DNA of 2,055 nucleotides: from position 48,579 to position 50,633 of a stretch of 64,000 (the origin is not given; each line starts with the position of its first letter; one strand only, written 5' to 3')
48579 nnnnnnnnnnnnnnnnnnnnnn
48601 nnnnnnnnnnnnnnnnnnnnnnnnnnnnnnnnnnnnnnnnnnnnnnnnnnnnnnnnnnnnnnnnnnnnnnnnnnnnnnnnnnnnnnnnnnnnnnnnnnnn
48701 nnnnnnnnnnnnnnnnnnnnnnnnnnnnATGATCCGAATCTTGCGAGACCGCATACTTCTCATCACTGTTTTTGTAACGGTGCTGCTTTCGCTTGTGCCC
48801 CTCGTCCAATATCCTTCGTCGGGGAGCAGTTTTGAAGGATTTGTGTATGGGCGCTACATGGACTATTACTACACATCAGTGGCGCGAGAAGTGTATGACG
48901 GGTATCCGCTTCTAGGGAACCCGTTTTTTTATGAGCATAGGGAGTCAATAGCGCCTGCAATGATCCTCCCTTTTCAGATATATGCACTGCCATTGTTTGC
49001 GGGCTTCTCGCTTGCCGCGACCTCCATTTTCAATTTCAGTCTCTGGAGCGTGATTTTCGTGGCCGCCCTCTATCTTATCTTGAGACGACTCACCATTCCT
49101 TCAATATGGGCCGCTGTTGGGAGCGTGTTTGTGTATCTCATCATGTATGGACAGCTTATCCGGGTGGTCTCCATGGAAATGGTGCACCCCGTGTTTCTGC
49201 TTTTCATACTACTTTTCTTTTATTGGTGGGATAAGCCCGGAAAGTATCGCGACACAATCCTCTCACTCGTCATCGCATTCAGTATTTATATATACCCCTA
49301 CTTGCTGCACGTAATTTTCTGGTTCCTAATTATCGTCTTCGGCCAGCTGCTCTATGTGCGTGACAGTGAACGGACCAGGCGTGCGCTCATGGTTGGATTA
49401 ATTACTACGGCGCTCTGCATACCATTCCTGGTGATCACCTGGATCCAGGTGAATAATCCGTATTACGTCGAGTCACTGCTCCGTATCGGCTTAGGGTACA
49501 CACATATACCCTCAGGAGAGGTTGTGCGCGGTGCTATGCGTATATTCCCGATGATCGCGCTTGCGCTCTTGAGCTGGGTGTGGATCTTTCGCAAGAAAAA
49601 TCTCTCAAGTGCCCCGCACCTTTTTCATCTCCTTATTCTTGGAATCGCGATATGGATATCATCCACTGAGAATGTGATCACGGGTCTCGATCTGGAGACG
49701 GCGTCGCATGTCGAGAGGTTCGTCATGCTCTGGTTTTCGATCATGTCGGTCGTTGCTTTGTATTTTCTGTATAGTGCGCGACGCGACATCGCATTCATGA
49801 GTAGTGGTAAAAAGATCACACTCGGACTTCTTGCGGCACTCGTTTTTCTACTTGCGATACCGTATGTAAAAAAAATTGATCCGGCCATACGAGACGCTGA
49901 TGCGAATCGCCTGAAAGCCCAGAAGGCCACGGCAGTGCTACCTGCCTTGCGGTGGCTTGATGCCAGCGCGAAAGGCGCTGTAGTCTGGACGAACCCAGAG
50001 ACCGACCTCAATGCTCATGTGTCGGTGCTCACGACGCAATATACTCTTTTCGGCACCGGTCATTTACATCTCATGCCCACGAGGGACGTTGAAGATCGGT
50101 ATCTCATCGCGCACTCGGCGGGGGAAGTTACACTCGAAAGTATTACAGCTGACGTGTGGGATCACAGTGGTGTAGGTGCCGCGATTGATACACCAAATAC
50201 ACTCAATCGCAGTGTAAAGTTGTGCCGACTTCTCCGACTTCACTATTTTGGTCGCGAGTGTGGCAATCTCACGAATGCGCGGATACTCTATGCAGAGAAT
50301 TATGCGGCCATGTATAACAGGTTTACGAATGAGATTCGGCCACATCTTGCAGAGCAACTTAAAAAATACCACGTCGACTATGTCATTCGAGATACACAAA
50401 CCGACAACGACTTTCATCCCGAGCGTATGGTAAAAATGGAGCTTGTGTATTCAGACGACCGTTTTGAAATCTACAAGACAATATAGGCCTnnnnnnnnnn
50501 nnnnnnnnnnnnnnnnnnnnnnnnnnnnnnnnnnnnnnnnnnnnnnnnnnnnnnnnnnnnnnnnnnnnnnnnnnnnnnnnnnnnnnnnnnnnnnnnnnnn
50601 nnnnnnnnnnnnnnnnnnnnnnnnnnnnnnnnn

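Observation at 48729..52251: Tandem paralogous ~590-aa polytopic membrane proteins with a conserved acidic first-loop motif (REVxDG…[NA]PxxYE[HY]) – candidate novel GT-C glycosyltransferases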

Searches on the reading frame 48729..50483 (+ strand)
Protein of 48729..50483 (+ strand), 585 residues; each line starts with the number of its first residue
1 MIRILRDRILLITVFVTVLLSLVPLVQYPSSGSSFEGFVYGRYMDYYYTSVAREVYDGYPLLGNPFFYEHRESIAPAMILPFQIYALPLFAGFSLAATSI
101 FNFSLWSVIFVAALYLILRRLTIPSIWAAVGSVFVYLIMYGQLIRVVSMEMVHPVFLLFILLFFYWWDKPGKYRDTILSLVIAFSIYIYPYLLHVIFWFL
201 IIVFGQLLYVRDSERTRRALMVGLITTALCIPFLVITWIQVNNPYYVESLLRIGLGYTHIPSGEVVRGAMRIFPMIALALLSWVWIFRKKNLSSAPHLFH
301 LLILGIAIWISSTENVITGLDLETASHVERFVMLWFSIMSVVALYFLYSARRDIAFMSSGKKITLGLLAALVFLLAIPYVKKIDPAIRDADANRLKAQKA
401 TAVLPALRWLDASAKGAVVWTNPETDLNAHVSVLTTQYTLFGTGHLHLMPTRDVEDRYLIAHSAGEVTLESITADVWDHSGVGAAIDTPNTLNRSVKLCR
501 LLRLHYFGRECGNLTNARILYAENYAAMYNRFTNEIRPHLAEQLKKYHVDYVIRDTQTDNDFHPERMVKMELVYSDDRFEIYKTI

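Call 4: search_protein_families(library=pfam, proteins=[window:48729-50483:+], max_evalue=1)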
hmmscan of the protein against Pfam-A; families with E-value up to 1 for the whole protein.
window:48729-50483:+ (585 aa): 1 family
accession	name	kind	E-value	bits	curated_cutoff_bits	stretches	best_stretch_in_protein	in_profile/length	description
PF24672.1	DUF7654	-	0.11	12.6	27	1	541-584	99-141/145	Domain of unknown function (DUF7654)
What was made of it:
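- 49968..50483 (+): Gene A extracytoplasmic C-terminal domain (about residues 414-585). There is a weak DUF7654 hit at 541-584 (E 0.11), which is not significant (call 4).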

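Call 5: find_homologous_proteins(query=window:48729-50483:+)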
Query window:48729-50483:+ (585 aa): 7 proteins with E <= 0.001 among 8000 candidates.
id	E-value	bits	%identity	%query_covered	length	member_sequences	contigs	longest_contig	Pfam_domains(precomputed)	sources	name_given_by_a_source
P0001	0.0e+0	1310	100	100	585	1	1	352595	-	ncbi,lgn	-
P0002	2.2e-176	606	50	99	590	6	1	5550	-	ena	-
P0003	4.3e-174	599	48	98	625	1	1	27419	-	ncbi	-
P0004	3.0e-145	503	43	92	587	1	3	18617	-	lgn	-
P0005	1.3e-133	465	41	98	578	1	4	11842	-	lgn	-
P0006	3.5e-69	252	31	91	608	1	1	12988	-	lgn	-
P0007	4.6e-63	232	31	92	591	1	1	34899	-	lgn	-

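Call 6: search_protein_families(library=ncbifam, proteins=[window:48729-50483:+], max_evalue=1)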
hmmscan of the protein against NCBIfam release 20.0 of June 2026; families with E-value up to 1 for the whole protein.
window:48729-50483:+ (585 aa): 0 families

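Call 8: search_solved_structures(query=window:48729-50483:+, max_evalue=10)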
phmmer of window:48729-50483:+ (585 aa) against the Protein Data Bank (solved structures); distinct sequences matched with E-value up to 10: 2.
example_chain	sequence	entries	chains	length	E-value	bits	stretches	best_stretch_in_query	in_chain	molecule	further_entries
2vkp_A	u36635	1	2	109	0.0055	18.8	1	110-199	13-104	BTB/POZ DOMAIN-CONTAINING PROTEIN 6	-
8glv_LY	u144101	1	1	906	2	10.4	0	441-468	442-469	FAP251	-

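Call 25: find_encoding_contigs(protein=P0003, flank=10000, max_places=2)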
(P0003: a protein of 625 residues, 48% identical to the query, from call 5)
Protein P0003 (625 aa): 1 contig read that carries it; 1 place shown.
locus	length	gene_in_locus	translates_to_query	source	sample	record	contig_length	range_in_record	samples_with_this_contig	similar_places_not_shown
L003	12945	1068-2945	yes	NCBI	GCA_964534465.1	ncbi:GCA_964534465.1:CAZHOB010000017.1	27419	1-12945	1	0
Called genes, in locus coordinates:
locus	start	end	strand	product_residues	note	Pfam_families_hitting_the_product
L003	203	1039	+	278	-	PF13489:Methyltransf_23, PF08241:Methyltransf_11, PF08242:Methyltransf_12, PF13649:Methyltransf_25 (weak), PF13847:Methyltransf_31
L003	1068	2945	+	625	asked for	-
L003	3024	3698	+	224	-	PF01209:Ubie_methyltran, PF07021:MetW, PF13489:Methyltransf_23, PF13847:Methyltransf_31, PF08241:Methyltransf_11, PF08242:Methyltransf_12, PF13649:Methyltransf_25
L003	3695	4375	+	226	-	PF13489:Methyltransf_23 (weak), PF08241:Methyltransf_11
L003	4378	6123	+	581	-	-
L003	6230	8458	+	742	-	PF04932:Wzy_C, PF00515:TPR_1 (faint), PF23914:TPR_CcmH_CycH (faint), PF03704:BTAD (faint), PF13428:TPR_14 (faint), PF14559:TPR_19 (faint)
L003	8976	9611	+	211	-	PF01596:Methyltransf_3 (weak), PF13578:Methyltransf_24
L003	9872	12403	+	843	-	PF07517:SecA_DEAD, PF01043:SecA_PP_bind, PF21090:P-loop_SecA, PF07516:SecA_SW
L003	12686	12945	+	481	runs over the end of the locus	PF02934:GatB_N, PF02637:GatB_Yqey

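Call 56: predict_structure(alignment_id=A3)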
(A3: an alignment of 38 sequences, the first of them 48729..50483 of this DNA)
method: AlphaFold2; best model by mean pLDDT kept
length: 585 residues; sequences in the alignment: 38
mean_pLDDT: 87.7   pTM: 0.89
mean pLDDT of the five models: 87.7, 87.1, 85.1, 84.4, 84.1
residues with pLDDT >= 90: 344; 70-90: 190; 50-70: 42; < 50: 9
segments of 3 or more residues with pLDDT < 50: 486-492
pLDDT, mean of each block of 10 residues (from residue 1): 72 95 81 73 82 90 85 81 93 92 94 97 96 95 77 95 91 93 91 94 97 96 96 90 87 71 89 97 88 90 97 86 84 96 94 95 96 93 70 83 93 93 90 92 83 93 91 81 52 57 73 67 91 95 95 93 87 97 95
secondary structure, 60 per line:
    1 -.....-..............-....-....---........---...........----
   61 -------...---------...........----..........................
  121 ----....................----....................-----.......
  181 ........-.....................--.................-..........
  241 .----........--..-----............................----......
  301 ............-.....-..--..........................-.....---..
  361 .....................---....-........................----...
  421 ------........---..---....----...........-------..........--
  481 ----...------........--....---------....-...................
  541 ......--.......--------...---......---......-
elements in order: H2-6 H8-21 H23-26 H28-31 H35-42 H46-56 H80-90 H95-120 H125-144 H149-168 H174-188 H190-210 H213-229 H231-241 H246-253 H263-290 H295-312 H314-318 H324-349 H351-355 H359-381 H385-388 H390-413 E418-420 H427-434 H443-446 H451-461 H469-478 H494-501 H504-507 H517-520 H522-546 E549-555 E570-575 E579-584
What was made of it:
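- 48729..50486 (+): Gene A: 585-aa GT-C-fold membrane protein (A-type paralog). AF2 model has pLDDT 87.7 (call 56).
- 48861..48941 (+): Gene A first extracytoplasmic loop motif, residues 45-71 (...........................), carrying Y48, E54, D57, G58, E69. The motif lies in EL1, between TM1 and the second EL1 helix of the model (call 56).
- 49968..50483 (+): Model from call 56.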

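Call 58: fold_search(model_id=the predicted structure, library=pdb)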
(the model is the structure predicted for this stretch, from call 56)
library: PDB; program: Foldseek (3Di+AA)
matches with E <= 10: 201; with E <= 0.001: 19
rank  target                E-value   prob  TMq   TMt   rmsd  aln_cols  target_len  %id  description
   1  7zlg_A                2.5e-06  1.00  0.40  0.37  12.2       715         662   11  Cryo-EM structure of C-mannosyltransferase CeDPY19, in complex with acceptor peptide and bound to CMT2-Fab and anti-Fa (released 2023-01-11)
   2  7zli_A                4.7e-06  1.00  0.48  0.44   9.5       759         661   10  Cryo-EM structure of C-mannosyltransferase CeDPY19, in complex with Dol25-P-Man and bound to CMT2-Fab and anti-Fab nan (released 2023-01-11)
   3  8if8_B                5.7e-06  1.00  0.48  0.46   7.7       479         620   13  Arabinosyltransferase AftA (released 2023-05-31)
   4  8age_A                1.3e-05  1.00  0.48  0.44  14.0       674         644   11  Structure of yeast oligosaccharylransferase complex with acceptor peptide bound (released 2022-12-07)
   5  6gxc_A                2.1e-05  1.00  0.45  0.39  15.1       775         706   12  Bacterial oligosaccharyltransferase PglB in complex with an inhibitory peptide and a reactive lipid-linked oligosaccha (released 2018-11-14)
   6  8agb_A                2.3e-05  1.00  0.47  0.44  14.0       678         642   11  Structure of yeast oligosaccharylransferase complex with lipid-linked oligosaccharide bound (released 2022-12-07)
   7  7oci_F                2.5e-05  1.00  0.48  0.45  14.6       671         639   11  Cryo-EM structure of yeast Ost6p containing oligosaccharyltransferase complex (released 2022-02-16)
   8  3rce_A                2.6e-05  1.00  0.46  0.40  15.1       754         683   13  Bacterial oligosaccharyltransferase PglB (released 2011-06-15)
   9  8if8_C                3.4e-05  1.00  0.47  0.46   7.9       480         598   13  Arabinosyltransferase AftA (released 2023-05-31)
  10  7zlh_A                3.4e-05  1.00  0.45  0.41  11.8       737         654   10  Cryo-EM structure of C-mannosyltransferase CeDPY19, in apo state, bound to CMT2-Fab and anti-Fab nanobody (released 2023-01-11)
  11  6s7o_A                4.6e-05  1.00  0.48  0.44  14.4       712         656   12  Cryo-EM structure of human oligosaccharyltransferase complex OST-A (released 2019-12-18)
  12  5ogl_A                6.3e-05  1.00  0.45  0.38  12.2       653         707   12  Structure of bacterial oligosaccharyltransferase PglB in complex with an acceptor peptide and an lipid-linked oligosac (released 2017-10-25)
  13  6ezn_F                8.5e-05  1.00  0.46  0.42  13.8       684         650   11  Cryo-EM structure of the yeast oligosaccharyltransferase (OST) complex (released 2018-01-17)
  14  6c26_A                2.1e-04  1.00  0.46  0.42  15.1       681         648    9  The Cryo-EM structure of a eukaryotic oligosaccharyl transferase complex (released 2018-01-31)
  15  9n9j_I                3.7e-04  1.00  0.47  0.41  13.3       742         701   12  Structure of a GRP94 folding intermediate engaged with a CCDC134- and FKBP11-bound secretory translocon (released 2025-11-19)
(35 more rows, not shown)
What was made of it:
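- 48729..50486 (+): The Foldseek top 24 hits are all GT-C (call 58).
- For A, the top 24 hits are all GT-C: DPY19 7zlg 2.5e-6, AftA (rmsd 7.7 over 479 columns), STT3, PglB, AftB, EmbA/B, AftD (call 58). GT-C-like non-enzymes exist, and PIG-U (8imx_U) appears far down A's hit list (call 58).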
